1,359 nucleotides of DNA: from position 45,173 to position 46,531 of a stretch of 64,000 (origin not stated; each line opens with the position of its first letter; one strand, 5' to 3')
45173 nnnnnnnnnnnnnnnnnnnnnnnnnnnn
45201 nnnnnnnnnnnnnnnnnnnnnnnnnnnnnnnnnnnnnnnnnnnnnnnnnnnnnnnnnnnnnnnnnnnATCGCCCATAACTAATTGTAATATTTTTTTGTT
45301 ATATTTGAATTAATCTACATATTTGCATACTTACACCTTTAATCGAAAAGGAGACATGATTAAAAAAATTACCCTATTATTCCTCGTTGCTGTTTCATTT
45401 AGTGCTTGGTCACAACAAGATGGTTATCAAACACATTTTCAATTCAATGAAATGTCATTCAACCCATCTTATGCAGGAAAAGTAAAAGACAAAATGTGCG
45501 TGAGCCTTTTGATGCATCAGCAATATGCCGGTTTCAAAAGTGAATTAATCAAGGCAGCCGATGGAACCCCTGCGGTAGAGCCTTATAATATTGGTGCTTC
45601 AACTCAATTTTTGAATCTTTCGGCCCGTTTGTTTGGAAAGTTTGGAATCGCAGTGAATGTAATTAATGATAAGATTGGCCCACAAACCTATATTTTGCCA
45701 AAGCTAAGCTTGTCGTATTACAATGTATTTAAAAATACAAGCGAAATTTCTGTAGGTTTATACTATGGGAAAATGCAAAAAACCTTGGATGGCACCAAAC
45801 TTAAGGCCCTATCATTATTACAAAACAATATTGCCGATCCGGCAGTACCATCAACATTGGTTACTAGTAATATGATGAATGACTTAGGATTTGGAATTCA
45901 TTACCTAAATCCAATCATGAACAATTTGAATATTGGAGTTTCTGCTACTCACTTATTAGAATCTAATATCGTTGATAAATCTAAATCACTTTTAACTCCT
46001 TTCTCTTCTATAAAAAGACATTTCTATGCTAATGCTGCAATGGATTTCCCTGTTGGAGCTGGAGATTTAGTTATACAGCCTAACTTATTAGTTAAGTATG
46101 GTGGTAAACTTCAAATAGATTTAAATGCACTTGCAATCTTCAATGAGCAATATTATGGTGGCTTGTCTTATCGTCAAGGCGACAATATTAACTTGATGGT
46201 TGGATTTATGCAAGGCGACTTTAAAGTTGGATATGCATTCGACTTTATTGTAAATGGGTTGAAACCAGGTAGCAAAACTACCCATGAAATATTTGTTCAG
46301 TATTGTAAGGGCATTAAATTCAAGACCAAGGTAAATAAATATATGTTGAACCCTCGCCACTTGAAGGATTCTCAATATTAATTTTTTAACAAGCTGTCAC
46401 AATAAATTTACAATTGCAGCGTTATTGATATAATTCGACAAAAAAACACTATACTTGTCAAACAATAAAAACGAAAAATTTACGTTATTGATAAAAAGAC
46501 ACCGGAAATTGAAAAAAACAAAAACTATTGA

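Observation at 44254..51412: T9SS core / gliding locus: two tandem PorP/SprF paralogs immediately upstream of gldK-gldL-gldM-gldN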

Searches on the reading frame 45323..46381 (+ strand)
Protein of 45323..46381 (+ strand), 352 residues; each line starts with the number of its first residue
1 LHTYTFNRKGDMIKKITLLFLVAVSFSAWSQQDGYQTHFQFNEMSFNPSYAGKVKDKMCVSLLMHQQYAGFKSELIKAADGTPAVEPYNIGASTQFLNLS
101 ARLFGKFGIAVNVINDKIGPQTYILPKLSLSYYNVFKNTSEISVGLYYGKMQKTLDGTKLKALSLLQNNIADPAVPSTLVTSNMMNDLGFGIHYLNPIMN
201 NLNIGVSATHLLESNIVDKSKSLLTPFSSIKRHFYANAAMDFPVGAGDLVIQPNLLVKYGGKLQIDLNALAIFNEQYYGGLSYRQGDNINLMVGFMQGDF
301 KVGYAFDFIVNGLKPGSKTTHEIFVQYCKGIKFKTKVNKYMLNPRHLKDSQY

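Call 3: search_protein_families(library=pfam, proteins=[window:45323-46381:+], max_evalue=0.01)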
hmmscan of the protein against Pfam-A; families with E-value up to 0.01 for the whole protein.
window:45323-46381:+ (352 aa): 1 family
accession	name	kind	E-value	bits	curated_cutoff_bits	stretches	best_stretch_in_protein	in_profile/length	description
PF11751.14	PorP_SprF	-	2.5e-42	145.7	22.3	1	30-327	3-273/273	Type IX secretion system membrane protein PorP/SprF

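Call 4: search_protein_families(library=ncbifam, proteins=[window:45323-46381:+], max_evalue=0.01)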
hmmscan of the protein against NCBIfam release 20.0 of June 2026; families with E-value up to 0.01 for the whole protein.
window:45323-46381:+ (352 aa): 1 family
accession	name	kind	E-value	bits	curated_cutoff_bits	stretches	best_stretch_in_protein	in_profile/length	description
TIGR03519.1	T9SS_PorP_fam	subfamily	1.1e-48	166.2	90.55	1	13-327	1-290/292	PorP/SprF family type IX secretion system membrane protein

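Call 35: search_solved_structures(query=window:45356-46381:+, max_evalue=1)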
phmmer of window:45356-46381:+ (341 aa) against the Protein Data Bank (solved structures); distinct sequences matched with E-value up to 1: 6.
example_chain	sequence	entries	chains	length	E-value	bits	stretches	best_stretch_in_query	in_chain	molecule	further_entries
5oo9_A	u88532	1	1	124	0.17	14.2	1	218-265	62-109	Putative cupin_2 domain-containing isomerase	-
5njn_A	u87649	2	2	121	0.17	14.2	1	218-265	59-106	Putative cupin_2 domain-containing isomerase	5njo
5oo4_A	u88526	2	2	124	0.18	14.1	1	218-265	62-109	Putative cupin_2 domain-containing isomerase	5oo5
5a9h_A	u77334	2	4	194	0.33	13.3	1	24-87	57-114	SOLUTE CARRIER FAMILY 15 MEMBER 2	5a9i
5oo8_A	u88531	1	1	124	0.35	13.2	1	222-265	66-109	Putative cupin_2 domain-containing isomerase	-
5ooa_A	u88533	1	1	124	0.66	12.3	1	218-265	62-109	Putative cupin_2 domain-containing isomerase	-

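Call 46: find_homologous_proteins(query=A2, max_evalue=0.00001)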
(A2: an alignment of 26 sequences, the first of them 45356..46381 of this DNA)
Query A2 (26 sequences) (341 aa, profile of the alignment): 359 proteins with E <= 0.00001 among 8000 candidates; the best 120 are listed.
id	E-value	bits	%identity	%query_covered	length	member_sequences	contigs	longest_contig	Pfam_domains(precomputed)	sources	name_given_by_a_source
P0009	4.2e-166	570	97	100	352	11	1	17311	PF11751.15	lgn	-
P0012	1.1e-162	559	81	100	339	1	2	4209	PF11751.15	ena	-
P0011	1.9e-161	555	81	100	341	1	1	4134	PF11751.15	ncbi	-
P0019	5.1e-161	553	77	100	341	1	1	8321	PF11751.15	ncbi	-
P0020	1.1e-160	552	75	100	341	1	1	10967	PF11751.15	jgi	jgi:type IX secretion system PorP/SprF family membrane protein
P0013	3.9e-160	551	78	100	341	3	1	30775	PF11751.15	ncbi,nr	ncbi:MAG: PorP/SprF family type IX secretion system membrane protein [Bacteroidetes bacterium]|nr:Po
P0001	3.0e-158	544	53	94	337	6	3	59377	PF11751.15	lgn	-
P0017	1.6e-157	542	72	100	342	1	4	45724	PF11751.15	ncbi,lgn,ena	-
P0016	1.2e-156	539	70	100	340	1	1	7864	PF11751.15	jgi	jgi:type IX secretion system PorP/SprF family membrane protein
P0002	3.1e-156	538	52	99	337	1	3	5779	PF11751.15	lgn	-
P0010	1.7e-155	535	63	100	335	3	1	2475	PF11751.15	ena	-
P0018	8.1e-153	526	69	97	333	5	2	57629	PF11751.15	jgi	-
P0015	2.3e-152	525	58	100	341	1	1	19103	PF11751.15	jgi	jgi:type IX secretion system PorP/SprF family membrane protein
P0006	8.0e-152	523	53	99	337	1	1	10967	PF11751.15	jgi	jgi:type IX secretion system PorP/SprF family membrane protein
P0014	1.0e-151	523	59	100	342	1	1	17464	PF11751.15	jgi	jgi:type IX secretion system PorP/SprF family membrane protein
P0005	2.9e-151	521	55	97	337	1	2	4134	PF11751.15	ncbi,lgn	-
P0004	9.0e-150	516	54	94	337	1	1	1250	PF11751.15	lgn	-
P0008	2.2e-149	515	55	95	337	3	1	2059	PF11751.15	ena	-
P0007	5.2e-149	514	53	99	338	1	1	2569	PF11751.15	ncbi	-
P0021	9.8e-102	359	28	92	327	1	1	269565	PF13729.13,PF11751.15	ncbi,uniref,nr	ncbi:PorP/SprF family type IX secretion system membrane protein [Pararhodonellum marinum]|uniref:Por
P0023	1.2e-100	355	28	89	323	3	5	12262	PF13729.13,PF11751.15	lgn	-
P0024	1.2e-99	352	28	89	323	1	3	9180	PF13729.13,PF11751.15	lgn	-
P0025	4.0e-96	340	25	87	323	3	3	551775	PF13729.13,PF11751.15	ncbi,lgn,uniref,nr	ncbi:hypothetical protein P872_07020 [Rhodonellum psychrophilum GCM71 = DSM 17998]|uniref:Type IX se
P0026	3.9e-95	337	28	92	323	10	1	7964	PF13729.13,PF11751.15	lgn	-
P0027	5.4e-95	336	25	92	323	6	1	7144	PF13729.13,PF11751.15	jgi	-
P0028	6.6e-95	336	27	92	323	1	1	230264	PF11751.15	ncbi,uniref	ncbi:type IX secretion system membrane protein PorP/SprF [Shivajiella indica]|uniref:Type IX secreti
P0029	7.4e-95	336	25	92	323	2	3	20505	PF13729.13,PF11751.15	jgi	jgi:type IX secretion system PorP/SprF family membrane protein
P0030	8.5e-95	336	27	92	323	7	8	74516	PF11751.15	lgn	-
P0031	1.2e-94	335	26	92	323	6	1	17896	PF11751.15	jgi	jgi:type IX secretion system PorP/SprF family membrane protein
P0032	1.3e-94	335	29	91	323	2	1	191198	PF11751.15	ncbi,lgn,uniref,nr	ncbi:type IX secretion system membrane protein PorP/SprF [Belliella sp. DSM 107340]|uniref:Type IX s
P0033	1.8e-94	335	30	92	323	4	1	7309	PF11751.15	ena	-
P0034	2.3e-94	334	26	92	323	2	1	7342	PF13729.13,PF11751.15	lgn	-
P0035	2.4e-94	334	28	92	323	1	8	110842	PF11751.15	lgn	-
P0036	3.4e-94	334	28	87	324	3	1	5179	PF11751.15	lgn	-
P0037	5.7e-94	333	28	88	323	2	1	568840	PF11751.15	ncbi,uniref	ncbi:type IX secretion system membrane protein PorP/SprF [Belliella marina]|uniref:Type IX secretion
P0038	3.9e-93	330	25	91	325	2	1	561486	PF11751.15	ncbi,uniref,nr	ncbi:hypothetical protein A33Q_4331 [Indibacter alkaliphilus LW1]|uniref:Type IX secretion system me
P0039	4.9e-93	330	25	92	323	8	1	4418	PF13729.13,PF11751.15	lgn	-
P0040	2.2e-92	328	27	91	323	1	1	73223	PF11751.15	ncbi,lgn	-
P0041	2.4e-92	328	28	89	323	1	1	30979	PF11751.15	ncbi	-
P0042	6.9e-92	326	27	89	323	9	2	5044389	PF11751.15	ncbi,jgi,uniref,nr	ncbi:PorP/SprF family type IX secretion system membrane protein [Cecembia calidifontis]|jgi:type IX 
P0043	3.4e-91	324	29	92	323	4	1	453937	PF11751.15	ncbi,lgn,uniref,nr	ncbi:PorP/SprF family type IX secretion system membrane protein [Belliella pelovolcani]|uniref:Type 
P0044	4.0e-91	324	29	92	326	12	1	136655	PF11751.15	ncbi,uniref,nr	ncbi:PorP/SprF family type IX secretion system membrane protein [Algoriphagus terrigena]|uniref:PorP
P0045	9.9e-91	322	28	91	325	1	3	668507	PF11751.15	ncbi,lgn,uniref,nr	ncbi:PorP/SprF family type IX secretion system membrane protein [Arthrospiribacter ruber]|uniref:Typ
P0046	1.3e-90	322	27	91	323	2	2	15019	PF13729.13,PF11751.15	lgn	-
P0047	1.8e-90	322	26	92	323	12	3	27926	PF11751.15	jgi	jgi:type IX secretion system PorP/SprF family membrane protein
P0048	1.8e-90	321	25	92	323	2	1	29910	PF11751.15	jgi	jgi:type IX secretion system PorP/SprF family membrane protein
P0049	2.3e-90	321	28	91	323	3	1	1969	PF11751.15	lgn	-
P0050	2.5e-90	321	28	88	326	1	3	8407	PF11751.15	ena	-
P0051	3.1e-90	321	27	93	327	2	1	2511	PF11751.15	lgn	-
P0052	3.2e-90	321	29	92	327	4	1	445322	PF11751.15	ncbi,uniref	ncbi:type IX secretion system membrane protein PorP/SprF [Algoriphagus namhaensis]|uniref:Type IX se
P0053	3.6e-90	320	28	87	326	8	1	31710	PF11751.15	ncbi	-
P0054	3.9e-90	320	29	92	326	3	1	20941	PF11751.15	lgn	-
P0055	6.0e-90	320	26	88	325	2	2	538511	PF13729.13,PF11751.15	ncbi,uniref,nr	ncbi:type IX secretion system membrane protein PorP/SprF [Litoribacter ruber]|uniref:Type IX secreti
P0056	6.0e-90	320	26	92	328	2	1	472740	PF11751.15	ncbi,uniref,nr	ncbi:type IX secretion system membrane protein PorP/SprF [Algoriphagus sp. oki45]|uniref:PorP/SprF f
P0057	6.3e-90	320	27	92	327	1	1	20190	PF11751.15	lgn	-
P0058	6.7e-90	320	29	92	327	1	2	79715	PF11751.15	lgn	-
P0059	7.0e-90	320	28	91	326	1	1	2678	PF11751.15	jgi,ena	jgi:type IX secretion system PorP/SprF family membrane protein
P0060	7.0e-90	320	29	88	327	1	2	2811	PF11751.15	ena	-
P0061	8.0e-90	319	28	91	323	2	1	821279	PF11751.15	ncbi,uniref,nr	ncbi:type IX secretion system membrane protein PorP/SprF [Aquiflexum gelatinilyticum]|uniref:PorP/Sp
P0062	8.1e-90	319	29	92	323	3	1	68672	PF11751.15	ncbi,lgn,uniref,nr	ncbi:type IX secretion system membrane protein PorP/SprF [Belliella sp. DSM 111904]|uniref:Type IX s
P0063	1.3e-89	319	28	92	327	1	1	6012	PF11751.15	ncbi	-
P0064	1.4e-89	318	30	93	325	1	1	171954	PF11751.15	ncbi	ncbi:type IX secretion system membrane protein PorP/SprF [Echinicola sediminis]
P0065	1.7e-89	318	27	91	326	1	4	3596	PF11751.15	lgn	-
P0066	1.7e-89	318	26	92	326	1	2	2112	PF11751.15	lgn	-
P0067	1.8e-89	318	26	92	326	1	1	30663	PF11751.15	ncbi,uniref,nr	ncbi:type IX secretion system membrane protein PorP/SprF [Algoriphagus sp.]|uniref:PorP/SprF family 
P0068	1.8e-89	318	28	91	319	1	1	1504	PF11751.15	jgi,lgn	-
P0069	2.1e-89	318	26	87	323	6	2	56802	PF11751.15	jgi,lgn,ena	-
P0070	2.3e-89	318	28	91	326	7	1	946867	PF11751.15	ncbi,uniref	ncbi:type IX secretion system membrane protein PorP/SprF [Algoriphagus jejuensis]|uniref:Type IX sec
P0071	2.7e-89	318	27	87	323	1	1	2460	PF11751.15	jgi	-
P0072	3.2e-89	317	29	92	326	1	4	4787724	PF11751.15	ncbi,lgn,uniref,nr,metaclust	ncbi:PorP/SprF family type IX secretion system membrane protein [Algoriphagus machipongonensis]|unir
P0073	3.3e-89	317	29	93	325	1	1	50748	PF11751.15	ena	-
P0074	4.0e-89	317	28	91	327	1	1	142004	PF11751.15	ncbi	ncbi:PorP/SprF family type IX secretion system membrane protein [Algoriphagus namhaensis]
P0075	4.4e-89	317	29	91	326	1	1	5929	PF11751.15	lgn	-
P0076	4.5e-89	317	27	90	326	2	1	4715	PF11751.15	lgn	-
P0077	4.9e-89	317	28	92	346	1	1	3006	PF11751.15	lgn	-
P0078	5.0e-89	317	27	93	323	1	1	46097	PF11751.15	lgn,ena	-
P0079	5.8e-89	317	27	88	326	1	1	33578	PF11751.15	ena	-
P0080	6.6e-89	316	28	92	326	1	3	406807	PF11751.15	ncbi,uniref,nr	ncbi:type IX secretion system PorP/SprF family membrane protein [Algoriphagus ratkowskyi]|uniref:Typ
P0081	7.8e-89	316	26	93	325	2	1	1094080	PF11751.15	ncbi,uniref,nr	ncbi:type IX secretion system membrane protein PorP/SprF [Echinicola sp. CAU 1574]|uniref:Type IX se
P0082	8.4e-89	316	28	92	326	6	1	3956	PF11751.15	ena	-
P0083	8.6e-89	316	27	91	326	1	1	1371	PF11751.15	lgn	-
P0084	8.7e-89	316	29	92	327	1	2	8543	PF11751.15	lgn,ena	-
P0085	9.5e-89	316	28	91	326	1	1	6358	PF11751.15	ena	-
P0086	1.0e-88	316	27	92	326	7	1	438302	PF11751.15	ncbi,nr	ncbi:type IX secretion system membrane protein PorP/SprF [Algoriphagus aestuarii]|nr:type IX secreti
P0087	1.0e-88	316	26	91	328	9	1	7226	PF11751.15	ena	-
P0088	1.1e-88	316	27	91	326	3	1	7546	PF11751.15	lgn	-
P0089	1.1e-88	316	28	87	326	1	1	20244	PF13729.13,PF11751.15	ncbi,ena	-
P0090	1.2e-88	315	28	92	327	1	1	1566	PF11751.15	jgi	-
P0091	1.2e-88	315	25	92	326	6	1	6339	PF11751.15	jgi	jgi:type IX secretion system PorP/SprF family membrane protein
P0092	1.3e-88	315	26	93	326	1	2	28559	PF11751.15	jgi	jgi:type IX secretion system PorP/SprF family membrane protein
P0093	1.3e-88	315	26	92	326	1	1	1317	PF11751.15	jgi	jgi:type IX secretion system PorP/SprF family membrane protein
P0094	1.4e-88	315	27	92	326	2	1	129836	PF11751.15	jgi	jgi:type IX secretion system PorP/SprF family membrane protein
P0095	1.5e-88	315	27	93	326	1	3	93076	PF11751.15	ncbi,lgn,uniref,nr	ncbi:type IX secretion system membrane protein, PorP/SprF family [Algoriphagus alkaliphilus]|uniref:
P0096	1.5e-88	315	27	90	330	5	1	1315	PF11751.15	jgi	jgi:type IX secretion system PorP/SprF family membrane protein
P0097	1.5e-88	315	26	92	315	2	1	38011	PF11751.15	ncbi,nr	ncbi:type IX secretion system membrane protein PorP/SprF [Aquiflexum sp. AIY15W]|nr:type IX secretio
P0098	1.6e-88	315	26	92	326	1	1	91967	PF11751.15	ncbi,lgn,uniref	ncbi:type IX secretion system membrane protein PorP/SprF [Algoriphagus sp. SE2]|uniref:PorP/SprF fam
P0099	1.9e-88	315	27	93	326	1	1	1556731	PF11751.15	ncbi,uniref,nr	ncbi:type IX secretion system membrane protein PorP/SprF [Algoriphagus lutimaris]|uniref:PorP/SprF f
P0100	2.2e-88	315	27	89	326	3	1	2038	PF11751.15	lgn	-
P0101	2.4e-88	314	28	91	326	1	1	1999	PF11751.15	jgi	jgi:type IX secretion system PorP/SprF family membrane protein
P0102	2.5e-88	314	27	91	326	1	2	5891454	PF11751.15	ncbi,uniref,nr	ncbi:type IX secretion system membrane protein PorP/SprF [Algoriphagus sp. NG3]|uniref:PorP/SprF fam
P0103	3.3e-88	314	27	87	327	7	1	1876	PF11751.15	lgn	-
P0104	3.4e-88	314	27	92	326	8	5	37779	PF11751.15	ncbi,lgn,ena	-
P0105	3.9e-88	314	27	91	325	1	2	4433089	PF11751.15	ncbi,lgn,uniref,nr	ncbi:PorP/SprF family type IX secretion system membrane protein [Algoriphagus hitonicola]|uniref:Typ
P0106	4.1e-88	314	27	91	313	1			PF11751.15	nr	nr:type IX secretion system membrane protein PorP/SprF [Algoriphagus hitonicola]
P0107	4.2e-88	314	27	92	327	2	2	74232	PF11751.15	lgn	-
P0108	4.4e-88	314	27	91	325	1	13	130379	PF11751.15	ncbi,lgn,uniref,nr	ncbi:type IX secretion system membrane protein PorP/SprF [Algoriphagus sp.]|uniref:PorP/SprF family 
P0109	4.4e-88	314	26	92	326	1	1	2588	PF11751.15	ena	-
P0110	4.5e-88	314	27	92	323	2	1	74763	PF11751.15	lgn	-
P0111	4.6e-88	314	28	89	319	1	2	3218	PF11751.15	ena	-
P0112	5.2e-88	313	27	91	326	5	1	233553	PF11751.15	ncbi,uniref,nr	ncbi:PorP/SprF family type IX secretion system membrane protein [Algoriphagus yeomjeoni]|uniref:Type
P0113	5.2e-88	313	28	92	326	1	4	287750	PF11751.15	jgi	jgi:type IX secretion system PorP/SprF family membrane protein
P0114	5.6e-88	313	27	92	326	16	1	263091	PF11751.15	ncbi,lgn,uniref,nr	ncbi:PorP/SprF family type IX secretion system membrane protein [Algoriphagus chordae]|uniref:Type I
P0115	5.8e-88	313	26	91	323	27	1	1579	PF11751.15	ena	-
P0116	5.8e-88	313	28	92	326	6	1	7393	PF11751.15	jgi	jgi:type IX secretion system PorP/SprF family membrane protein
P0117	6.4e-88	313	24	93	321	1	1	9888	PF11751.15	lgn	-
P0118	7.0e-88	313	26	92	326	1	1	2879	PF11751.15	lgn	-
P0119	7.0e-88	313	26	93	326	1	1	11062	PF11751.15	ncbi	-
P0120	7.4e-88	313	27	93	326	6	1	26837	PF11751.15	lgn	-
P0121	8.1e-88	313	27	88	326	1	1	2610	PF11751.15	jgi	jgi:type IX secretion system PorP/SprF family membrane protein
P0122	8.2e-88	313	26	91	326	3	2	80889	PF11751.15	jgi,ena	jgi:type IX secretion system PorP/SprF family membrane protein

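Call 55: predict_structure(alignment_id=A2)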
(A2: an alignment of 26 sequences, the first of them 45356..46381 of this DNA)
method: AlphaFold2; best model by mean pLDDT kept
length: 341 residues; sequences in the alignment: 26
mean_pLDDT: 79.5   pTM: 0.73
mean pLDDT of the five models: 79.5, 79.4, 78.9, 76.4, 76.0
residues with pLDDT >= 90: 104; 70-90: 162; 50-70: 39; < 50: 36
segments of 3 or more residues with pLDDT < 50: 12-23, 300-306, 324-332, 337-341
pLDDT, mean of each block of 10 residues (from residue 1): 56 40 50 84 90 78 82 83 90 92 89 95 89 96 90 84 87 95 92 93 90 87 91 83 84 81 83 66 84 69 54 86 51 47 36
secondary structure, 60 per line:
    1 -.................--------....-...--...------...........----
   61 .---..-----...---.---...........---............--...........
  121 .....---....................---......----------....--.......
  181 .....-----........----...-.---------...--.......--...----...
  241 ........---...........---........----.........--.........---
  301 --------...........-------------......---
elements in order: H2-18 H27-30 E46-56 E72-74 E82-92 E96-107 E110-125 E129-145 H152-157 E168-171 E174-185 E191-198 E203-205 E217-219 E222-228 E231-233 E238-248 E252-262 E266-273 E278-286 E289-297 E309-319 H333-338

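Call 59: fold_search(model_id=the predicted structure, library=pdb)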
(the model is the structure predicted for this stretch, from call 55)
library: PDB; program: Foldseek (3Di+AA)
matches with E <= 10: 1003; with E <= 0.001: 206
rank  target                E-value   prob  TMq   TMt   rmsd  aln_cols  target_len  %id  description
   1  2r88_A                1.7e-08  1.00  0.51  0.48   8.9       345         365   11  Crystal structure of the long-chain fatty acid transporter FadL mutant delta S3 kink (released 2008-09-23)
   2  3pgr                  3.5e-08  1.00  0.50  0.46   8.8       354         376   11  Asp348Arg mutant of EcFadL (released 2011-05-25)
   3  6z34                  8.1e-08  1.00  0.47  0.43  10.3       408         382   12  CymD monoaromatic hydrocarbon channel (released 2020-11-04)
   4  2r89_A                8.6e-08  1.00  0.47  0.45   8.9       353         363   12  Crystal structure of the long-chain fatty acid transporter FadL mutant delta N3 (released 2008-09-23)
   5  2r8a_A                1.2e-07  1.00  0.49  0.47  10.2       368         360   12  Crystal structure of the long-chain fatty acid transporter FadL mutant delta N8 (released 2008-09-23)
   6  3pgs_B                1.2e-07  1.00  0.45  0.38   9.9       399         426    9  Phe3Gly mutant of EcFadL (released 2011-05-25)
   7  8gl6_F                1.3e-07  1.00  0.52  0.49   7.7       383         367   11  The Type 9 Secretion System in vitro assembled, RemA-CTD substrate bound complex (released 2024-01-31)
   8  3pgs_A                1.8e-07  1.00  0.49  0.40   9.3       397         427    9  Phe3Gly mutant of EcFadL (released 2011-05-25)
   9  2r4p_A                2.6e-07  1.00  0.47  0.40   9.5       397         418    9  Crystal structure of the long-chain fatty acid transporter FadL mutant G212E (released 2008-09-16)
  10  2wvp                  3.2e-07  1.00  0.46  0.57   6.3       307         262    8  Synthetically modified OmpG (released 2010-07-14)
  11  7q5c                  3.4e-07  1.00  0.48  0.61   5.8       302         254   10  Crystal structure of OmpG in space group 96 (released 2022-11-16)
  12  3pf1_A                4.2e-07  1.00  0.47  0.40   9.6       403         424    9  E. coli FadL Asp348Ala mutant (released 2011-05-25)
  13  2r4n_A                4.2e-07  1.00  0.45  0.38   9.7       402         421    9  Crystal structure of the long-chain fatty acid transporter FadL mutant N33A (released 2008-09-16)
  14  2x9k                  5.0e-07  1.00  0.48  0.56   6.5       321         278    9  Structure of a E.coli porin (released 2011-01-26)
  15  1t16_A                5.5e-07  1.00  0.49  0.41   9.2       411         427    8  Crystal structure of the bacterial fatty acid transporter FadL from Escherichia coli (released 2004-06-15)
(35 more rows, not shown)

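Call 69: find_encoding_contigs(protein=P0072, flank=7000, max_places=1)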
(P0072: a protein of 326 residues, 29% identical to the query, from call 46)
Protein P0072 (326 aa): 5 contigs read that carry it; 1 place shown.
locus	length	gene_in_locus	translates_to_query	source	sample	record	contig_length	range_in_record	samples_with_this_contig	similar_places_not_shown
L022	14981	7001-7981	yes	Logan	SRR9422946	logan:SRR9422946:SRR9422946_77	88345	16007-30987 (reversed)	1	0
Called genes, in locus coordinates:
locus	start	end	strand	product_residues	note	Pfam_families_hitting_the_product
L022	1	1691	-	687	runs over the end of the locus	PF13185:GAF_2 (weak), PF07228:SpoIIE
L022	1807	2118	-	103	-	PF05258:DciA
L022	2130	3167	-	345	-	PF04055:Radical_SAM, PF06969:HemN_C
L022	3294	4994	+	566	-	PF01103:Omp85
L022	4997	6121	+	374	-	PF14093:DUF4271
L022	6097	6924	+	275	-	PF02602:HEM4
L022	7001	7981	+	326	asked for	PF11751:PorP_SprF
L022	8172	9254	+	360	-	PF03781:FGE-sulfatase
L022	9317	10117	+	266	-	PF22827:GldL_N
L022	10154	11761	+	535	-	PF12081:GldM_1st, PF21601:GldM_2nd, PF21602:GldM_3rd, PF12080:GldM_4th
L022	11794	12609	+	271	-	PF19841:GldN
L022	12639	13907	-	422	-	PF02151:UVR (weak), PF22920:UvrC_RNaseH, PF08459:UvrC_RNaseH_dom, PF12826:HHH_2 (faint), PF14520:HHH_5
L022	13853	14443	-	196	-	PF01541:GIY-YIG, PF27096:UvrC_M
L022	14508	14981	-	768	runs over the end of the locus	PF00912:Transgly, PF28500:PBP_middle, PF00905:Transpeptidase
